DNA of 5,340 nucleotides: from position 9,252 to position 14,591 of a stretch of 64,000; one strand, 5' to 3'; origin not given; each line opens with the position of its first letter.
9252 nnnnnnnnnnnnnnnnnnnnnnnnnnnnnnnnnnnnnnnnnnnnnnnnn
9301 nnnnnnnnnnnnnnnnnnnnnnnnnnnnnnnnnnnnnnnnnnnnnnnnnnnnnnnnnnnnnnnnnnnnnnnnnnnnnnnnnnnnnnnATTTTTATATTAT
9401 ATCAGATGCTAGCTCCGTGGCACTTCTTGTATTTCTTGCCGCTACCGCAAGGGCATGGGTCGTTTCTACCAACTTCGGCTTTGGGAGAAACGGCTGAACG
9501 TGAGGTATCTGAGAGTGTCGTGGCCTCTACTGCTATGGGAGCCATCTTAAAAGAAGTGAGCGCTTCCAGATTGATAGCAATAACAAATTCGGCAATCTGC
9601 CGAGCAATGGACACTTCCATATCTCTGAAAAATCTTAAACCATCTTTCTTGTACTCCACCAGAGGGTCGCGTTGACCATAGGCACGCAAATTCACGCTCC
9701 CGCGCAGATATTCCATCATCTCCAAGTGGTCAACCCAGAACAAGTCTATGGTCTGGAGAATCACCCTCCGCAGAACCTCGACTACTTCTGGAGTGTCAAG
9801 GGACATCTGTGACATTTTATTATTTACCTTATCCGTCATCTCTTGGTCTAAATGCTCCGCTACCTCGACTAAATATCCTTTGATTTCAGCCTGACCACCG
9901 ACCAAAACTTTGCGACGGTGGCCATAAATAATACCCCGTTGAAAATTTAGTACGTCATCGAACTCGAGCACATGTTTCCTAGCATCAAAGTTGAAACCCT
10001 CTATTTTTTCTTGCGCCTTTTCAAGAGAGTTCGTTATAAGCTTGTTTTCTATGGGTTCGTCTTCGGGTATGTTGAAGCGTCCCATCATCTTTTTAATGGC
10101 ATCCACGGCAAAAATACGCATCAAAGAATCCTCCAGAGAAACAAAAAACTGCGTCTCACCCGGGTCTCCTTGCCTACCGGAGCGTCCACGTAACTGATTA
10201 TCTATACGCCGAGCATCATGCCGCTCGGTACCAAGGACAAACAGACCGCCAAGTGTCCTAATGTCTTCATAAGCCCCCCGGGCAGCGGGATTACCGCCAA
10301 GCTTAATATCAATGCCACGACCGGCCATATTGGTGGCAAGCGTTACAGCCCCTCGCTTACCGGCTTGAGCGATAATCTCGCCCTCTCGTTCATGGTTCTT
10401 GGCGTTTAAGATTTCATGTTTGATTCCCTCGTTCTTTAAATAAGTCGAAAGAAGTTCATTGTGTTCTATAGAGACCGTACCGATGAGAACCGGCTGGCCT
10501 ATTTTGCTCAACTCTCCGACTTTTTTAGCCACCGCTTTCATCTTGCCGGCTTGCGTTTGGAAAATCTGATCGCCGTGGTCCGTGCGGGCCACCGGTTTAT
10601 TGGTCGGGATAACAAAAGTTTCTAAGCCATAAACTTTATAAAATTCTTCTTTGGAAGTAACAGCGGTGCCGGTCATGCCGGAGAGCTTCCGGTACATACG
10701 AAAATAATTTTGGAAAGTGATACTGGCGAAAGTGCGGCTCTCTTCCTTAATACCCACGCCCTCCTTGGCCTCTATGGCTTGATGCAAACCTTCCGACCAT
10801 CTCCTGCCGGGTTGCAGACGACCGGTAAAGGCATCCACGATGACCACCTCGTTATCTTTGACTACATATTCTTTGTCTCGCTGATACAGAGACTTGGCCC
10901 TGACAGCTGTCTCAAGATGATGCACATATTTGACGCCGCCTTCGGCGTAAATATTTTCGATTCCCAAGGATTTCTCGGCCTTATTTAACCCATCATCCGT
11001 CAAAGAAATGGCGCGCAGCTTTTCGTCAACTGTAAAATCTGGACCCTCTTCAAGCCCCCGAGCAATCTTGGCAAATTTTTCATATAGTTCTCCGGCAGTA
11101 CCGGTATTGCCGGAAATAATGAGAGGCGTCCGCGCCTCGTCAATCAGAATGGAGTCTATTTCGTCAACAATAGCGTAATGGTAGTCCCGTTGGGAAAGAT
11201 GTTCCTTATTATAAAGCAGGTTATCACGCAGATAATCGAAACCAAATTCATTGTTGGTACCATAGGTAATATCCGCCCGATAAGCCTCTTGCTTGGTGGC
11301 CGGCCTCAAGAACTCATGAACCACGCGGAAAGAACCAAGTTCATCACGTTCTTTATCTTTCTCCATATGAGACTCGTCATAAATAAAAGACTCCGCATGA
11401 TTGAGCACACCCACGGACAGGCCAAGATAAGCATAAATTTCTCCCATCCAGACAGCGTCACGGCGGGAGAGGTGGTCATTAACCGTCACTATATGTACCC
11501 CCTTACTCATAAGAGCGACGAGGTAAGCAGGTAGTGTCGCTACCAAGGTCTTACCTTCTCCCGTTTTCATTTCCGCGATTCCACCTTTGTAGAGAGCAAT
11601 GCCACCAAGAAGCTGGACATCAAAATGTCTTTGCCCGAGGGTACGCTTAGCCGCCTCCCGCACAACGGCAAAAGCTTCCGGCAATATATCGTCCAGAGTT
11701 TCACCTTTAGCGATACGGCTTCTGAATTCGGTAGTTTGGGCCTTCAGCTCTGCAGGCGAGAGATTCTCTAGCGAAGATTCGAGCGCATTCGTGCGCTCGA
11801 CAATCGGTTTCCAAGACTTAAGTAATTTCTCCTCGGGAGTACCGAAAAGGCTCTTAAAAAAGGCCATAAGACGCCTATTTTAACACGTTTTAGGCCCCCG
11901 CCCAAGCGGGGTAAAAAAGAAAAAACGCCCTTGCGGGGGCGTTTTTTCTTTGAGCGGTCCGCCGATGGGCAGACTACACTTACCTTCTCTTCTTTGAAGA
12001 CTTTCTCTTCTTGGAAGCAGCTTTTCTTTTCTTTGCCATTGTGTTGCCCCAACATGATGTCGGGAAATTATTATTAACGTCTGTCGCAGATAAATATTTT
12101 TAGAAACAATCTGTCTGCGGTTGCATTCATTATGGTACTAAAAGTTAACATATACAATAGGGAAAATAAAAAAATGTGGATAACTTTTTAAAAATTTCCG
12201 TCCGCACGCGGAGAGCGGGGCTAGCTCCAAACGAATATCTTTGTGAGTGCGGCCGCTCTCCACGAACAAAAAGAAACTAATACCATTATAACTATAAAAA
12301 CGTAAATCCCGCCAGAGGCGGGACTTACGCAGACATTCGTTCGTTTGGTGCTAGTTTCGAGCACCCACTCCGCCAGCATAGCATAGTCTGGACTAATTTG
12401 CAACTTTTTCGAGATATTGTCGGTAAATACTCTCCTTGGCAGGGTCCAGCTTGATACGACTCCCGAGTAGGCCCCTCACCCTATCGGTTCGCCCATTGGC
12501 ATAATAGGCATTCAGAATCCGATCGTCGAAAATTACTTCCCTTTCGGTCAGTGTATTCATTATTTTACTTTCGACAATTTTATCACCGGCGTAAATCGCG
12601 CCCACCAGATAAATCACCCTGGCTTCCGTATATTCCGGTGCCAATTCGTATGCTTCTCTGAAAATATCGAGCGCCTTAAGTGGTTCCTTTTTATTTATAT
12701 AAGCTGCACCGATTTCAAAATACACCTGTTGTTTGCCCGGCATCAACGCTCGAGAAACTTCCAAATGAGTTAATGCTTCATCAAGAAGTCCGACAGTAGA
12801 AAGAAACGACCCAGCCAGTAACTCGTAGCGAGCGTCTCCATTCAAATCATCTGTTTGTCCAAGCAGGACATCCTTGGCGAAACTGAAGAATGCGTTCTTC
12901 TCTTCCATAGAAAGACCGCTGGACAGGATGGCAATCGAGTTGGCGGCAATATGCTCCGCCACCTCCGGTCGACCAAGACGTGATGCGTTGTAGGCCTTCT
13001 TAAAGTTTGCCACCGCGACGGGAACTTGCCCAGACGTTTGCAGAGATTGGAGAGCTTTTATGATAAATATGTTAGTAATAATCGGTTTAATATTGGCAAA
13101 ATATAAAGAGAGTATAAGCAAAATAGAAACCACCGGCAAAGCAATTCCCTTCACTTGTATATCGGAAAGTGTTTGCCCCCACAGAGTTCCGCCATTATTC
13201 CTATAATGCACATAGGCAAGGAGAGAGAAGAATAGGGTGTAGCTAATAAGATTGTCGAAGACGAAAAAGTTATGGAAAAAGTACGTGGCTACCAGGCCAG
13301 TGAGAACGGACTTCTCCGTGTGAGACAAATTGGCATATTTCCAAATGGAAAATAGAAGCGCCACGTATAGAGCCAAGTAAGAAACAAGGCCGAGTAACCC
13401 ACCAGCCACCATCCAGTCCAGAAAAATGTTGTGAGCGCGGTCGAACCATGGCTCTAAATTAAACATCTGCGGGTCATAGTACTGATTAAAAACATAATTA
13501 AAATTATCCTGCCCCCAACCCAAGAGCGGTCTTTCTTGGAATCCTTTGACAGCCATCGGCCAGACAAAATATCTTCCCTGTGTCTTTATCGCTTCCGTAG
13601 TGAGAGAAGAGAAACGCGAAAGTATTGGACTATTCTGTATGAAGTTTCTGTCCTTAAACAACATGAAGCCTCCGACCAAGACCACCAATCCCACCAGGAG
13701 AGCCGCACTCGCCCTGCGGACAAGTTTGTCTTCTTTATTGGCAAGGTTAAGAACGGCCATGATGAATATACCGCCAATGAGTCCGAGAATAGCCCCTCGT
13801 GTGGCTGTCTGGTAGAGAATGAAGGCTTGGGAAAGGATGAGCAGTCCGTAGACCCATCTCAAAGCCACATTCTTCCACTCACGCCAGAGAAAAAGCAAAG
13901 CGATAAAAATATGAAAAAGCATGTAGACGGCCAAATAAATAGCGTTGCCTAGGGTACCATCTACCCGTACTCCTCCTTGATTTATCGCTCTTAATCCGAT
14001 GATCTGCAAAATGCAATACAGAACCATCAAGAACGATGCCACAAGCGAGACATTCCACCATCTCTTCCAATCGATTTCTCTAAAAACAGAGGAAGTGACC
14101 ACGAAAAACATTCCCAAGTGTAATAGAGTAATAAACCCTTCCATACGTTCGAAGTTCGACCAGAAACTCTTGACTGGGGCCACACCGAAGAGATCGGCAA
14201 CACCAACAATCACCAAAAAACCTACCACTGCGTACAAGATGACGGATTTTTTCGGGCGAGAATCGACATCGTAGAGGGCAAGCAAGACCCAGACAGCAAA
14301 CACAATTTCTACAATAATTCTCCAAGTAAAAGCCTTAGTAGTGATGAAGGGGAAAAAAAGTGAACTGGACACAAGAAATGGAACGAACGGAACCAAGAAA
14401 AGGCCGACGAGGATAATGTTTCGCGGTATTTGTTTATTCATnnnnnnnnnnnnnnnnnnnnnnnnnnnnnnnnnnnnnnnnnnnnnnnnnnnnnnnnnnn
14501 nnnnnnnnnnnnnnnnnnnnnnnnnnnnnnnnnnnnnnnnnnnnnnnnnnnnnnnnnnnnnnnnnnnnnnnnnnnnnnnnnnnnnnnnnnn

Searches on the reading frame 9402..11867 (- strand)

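Call 63: search_protein_families(library=pfam, proteins=[window:9402-11867:-], max_evalue=0.00001)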
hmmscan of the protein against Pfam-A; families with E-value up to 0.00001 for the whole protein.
window:9402-11867:- (821 aa): 5 families
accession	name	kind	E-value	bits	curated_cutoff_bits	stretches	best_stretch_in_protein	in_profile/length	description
PF07517.20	SecA_DEAD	-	1.7e-119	398.9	24.6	1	5-409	2-289/290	SecA DEAD-like domain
PF21090.3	P-loop_SecA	-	1.5e-75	253.7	27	2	425-529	1-105/205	SecA P-loop domain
PF07516.18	SecA_SW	-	3.9e-45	154.8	26.7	2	668-764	106-198/200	SecA Wing and Scaffold domain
PF01043.26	SecA_PP_bind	-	1.5e-39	135.4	23.5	1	260-366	4-110/110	SecA preprotein cross-linking domain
PF02810.21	SEC-C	-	7.6e-11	42.1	20.4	1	801-818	1-18/19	SEC-C motif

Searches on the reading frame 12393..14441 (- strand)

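Call 63: search_protein_families(library=pfam, proteins=[window:12393-14441:-], max_evalue=0.00001)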
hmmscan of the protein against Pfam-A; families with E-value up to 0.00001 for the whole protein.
window:12393-14441:- (682 aa): 1 family
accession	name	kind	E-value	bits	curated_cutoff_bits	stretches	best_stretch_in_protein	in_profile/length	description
PF04932.20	Wzy_C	-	5.5e-21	75.4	31.7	1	202-356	3-149/149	O-Antigen ligase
